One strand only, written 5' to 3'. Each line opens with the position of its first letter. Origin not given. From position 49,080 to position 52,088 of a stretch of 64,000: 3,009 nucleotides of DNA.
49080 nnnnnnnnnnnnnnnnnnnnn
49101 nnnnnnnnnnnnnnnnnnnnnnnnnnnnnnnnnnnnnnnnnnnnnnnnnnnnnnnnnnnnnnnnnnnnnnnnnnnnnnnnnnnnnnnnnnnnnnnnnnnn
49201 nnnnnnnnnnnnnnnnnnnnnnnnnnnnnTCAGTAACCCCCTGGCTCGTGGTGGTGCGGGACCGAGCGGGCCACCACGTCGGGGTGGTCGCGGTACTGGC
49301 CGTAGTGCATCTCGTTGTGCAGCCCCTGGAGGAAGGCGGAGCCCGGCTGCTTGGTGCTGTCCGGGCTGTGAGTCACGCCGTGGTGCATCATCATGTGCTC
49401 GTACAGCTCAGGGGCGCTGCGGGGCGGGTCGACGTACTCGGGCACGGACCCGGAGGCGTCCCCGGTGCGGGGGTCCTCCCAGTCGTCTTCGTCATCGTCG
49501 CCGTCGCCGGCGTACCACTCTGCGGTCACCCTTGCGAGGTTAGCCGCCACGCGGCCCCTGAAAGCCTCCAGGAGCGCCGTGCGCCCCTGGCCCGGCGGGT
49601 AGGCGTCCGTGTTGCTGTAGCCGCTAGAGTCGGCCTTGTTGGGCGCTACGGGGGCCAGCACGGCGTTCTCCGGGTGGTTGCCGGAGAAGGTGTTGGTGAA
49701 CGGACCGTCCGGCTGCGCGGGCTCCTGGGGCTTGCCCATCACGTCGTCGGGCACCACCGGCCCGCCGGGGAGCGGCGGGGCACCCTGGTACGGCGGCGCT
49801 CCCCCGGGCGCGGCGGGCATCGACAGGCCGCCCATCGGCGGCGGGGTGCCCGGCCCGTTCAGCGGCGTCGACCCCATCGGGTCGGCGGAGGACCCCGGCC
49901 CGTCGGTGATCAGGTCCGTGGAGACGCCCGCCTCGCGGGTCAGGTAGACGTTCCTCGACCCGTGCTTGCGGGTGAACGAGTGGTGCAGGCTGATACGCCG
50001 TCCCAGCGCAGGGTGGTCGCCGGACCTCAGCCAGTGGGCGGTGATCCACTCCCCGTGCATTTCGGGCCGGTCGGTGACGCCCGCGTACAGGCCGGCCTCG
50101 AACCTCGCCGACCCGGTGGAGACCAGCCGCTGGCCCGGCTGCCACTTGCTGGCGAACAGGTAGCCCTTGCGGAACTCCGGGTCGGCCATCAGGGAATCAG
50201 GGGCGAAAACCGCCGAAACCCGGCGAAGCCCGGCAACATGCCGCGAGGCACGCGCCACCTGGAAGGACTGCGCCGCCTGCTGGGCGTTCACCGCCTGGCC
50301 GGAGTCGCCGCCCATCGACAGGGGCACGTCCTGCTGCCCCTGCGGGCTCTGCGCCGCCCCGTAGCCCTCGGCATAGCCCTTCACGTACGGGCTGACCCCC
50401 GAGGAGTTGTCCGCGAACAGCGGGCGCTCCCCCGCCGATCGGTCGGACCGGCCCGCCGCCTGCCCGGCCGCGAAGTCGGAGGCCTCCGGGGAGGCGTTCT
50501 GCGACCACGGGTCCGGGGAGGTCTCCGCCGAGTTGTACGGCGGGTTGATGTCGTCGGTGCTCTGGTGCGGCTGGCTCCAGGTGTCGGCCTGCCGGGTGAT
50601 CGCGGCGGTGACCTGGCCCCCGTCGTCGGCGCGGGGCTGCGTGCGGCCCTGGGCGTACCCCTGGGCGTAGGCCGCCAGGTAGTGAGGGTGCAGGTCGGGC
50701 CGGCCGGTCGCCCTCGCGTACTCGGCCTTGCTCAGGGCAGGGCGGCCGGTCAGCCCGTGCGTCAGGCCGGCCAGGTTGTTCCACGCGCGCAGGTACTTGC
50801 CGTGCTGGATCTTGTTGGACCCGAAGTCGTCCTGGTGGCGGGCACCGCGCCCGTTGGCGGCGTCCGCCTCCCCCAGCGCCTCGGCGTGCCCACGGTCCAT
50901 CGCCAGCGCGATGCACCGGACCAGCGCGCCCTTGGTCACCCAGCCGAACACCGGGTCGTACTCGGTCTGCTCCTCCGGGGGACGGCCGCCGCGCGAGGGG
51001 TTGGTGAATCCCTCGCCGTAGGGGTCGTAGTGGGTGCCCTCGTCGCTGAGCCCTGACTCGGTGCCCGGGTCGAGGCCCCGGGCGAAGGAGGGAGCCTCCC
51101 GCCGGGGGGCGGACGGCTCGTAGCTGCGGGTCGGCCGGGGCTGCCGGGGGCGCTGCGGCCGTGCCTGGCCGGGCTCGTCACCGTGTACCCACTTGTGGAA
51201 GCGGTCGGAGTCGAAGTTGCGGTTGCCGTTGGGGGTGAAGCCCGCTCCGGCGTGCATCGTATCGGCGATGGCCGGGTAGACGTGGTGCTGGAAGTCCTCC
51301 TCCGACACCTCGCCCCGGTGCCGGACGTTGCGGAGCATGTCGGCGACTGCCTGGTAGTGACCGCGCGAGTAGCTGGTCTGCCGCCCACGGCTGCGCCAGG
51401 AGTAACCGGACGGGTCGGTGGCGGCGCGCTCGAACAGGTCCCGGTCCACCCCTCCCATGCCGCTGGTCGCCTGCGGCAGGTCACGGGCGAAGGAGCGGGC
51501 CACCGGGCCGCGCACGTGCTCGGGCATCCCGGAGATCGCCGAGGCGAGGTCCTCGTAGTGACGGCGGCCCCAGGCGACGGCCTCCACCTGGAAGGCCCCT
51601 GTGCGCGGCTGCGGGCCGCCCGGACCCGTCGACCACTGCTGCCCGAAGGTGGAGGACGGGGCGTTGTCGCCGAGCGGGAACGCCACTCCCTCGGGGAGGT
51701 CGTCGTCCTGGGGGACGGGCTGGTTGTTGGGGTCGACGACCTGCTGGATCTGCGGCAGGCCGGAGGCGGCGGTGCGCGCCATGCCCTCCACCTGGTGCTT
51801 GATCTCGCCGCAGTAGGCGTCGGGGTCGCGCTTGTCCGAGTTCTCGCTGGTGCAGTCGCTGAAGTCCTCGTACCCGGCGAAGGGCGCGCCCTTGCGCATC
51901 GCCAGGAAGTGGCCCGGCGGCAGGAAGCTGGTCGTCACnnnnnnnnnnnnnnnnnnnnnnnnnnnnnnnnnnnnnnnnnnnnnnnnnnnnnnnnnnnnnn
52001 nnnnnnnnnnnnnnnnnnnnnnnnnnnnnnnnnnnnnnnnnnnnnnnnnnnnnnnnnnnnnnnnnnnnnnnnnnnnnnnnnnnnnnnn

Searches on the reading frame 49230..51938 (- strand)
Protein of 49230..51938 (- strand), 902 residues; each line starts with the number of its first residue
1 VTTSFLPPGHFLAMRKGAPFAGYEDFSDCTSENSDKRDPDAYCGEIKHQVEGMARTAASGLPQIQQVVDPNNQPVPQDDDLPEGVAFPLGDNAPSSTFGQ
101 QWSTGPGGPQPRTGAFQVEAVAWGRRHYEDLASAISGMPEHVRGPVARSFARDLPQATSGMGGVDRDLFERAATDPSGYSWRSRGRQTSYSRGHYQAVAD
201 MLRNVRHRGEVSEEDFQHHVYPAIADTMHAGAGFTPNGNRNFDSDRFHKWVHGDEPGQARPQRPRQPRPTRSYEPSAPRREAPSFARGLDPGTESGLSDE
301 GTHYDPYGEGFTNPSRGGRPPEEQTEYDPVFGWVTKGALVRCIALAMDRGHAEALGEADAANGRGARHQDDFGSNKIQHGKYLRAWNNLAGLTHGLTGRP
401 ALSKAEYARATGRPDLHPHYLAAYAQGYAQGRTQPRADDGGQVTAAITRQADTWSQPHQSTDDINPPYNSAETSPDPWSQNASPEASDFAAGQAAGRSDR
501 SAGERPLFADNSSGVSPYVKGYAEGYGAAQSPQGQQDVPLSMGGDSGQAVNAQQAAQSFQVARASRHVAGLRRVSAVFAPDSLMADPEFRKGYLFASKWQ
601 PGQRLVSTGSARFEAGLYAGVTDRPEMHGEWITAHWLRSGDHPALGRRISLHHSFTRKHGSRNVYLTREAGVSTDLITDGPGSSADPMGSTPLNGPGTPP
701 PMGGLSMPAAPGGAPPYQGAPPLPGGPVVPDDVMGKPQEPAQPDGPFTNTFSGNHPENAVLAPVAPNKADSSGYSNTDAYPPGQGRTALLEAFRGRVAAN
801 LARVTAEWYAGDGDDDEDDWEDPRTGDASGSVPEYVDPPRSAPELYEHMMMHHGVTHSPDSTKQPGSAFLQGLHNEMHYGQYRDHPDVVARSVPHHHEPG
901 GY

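Call 9: search_protein_families(library=pfam, proteins=[window:49230-51938:-], max_evalue=0.001)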
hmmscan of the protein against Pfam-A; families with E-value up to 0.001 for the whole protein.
window:49230-51938:- (902 aa): 0 families

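Call 10: search_protein_families(library=phrogs, proteins=[window:49230-51938:-], max_evalue=0.001)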
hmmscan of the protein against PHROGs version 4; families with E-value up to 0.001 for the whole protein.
window:49230-51938:- (902 aa): 0 families

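Call 55: search_solved_structures(query=window:49230-51938:-, max_evalue=0.01)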
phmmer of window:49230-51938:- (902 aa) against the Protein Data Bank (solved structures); distinct sequences matched with E-value up to 0.01: 0.

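Call 58: search_dna_similar(query=window:49230-51938:-, collection=phages, mode=protein, max_rows=8)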
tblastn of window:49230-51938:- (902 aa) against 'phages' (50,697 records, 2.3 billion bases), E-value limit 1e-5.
Records with a match: 3; places in all: 3; records where one place covers at least 80% of the query: 0.
Best place of each record, by identity: 60-80% 3.
By first word of the organism name: Halorubrum 2; Mycobacterium 1.
By host as written in the record: Halorubrum sp. 2; Mycobacterium smegmatis mc2 155 1.
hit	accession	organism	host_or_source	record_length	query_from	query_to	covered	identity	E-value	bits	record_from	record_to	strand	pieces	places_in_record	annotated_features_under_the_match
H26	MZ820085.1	Mycobacterium phage ScoobyDoobyDoo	Mycobacterium smegmatis mc2 155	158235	11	52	5%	71.4%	6e-10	69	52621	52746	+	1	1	97: hypothetical protein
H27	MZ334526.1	Halorubrum tailed virus 29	Halorubrum sp.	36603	19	52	4%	67.6%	1e-5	56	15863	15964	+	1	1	hypothetical protein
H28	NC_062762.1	Halorubrum tailed virus 29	Halorubrum sp.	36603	19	52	4%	67.6%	1e-5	56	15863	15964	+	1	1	hypothetical protein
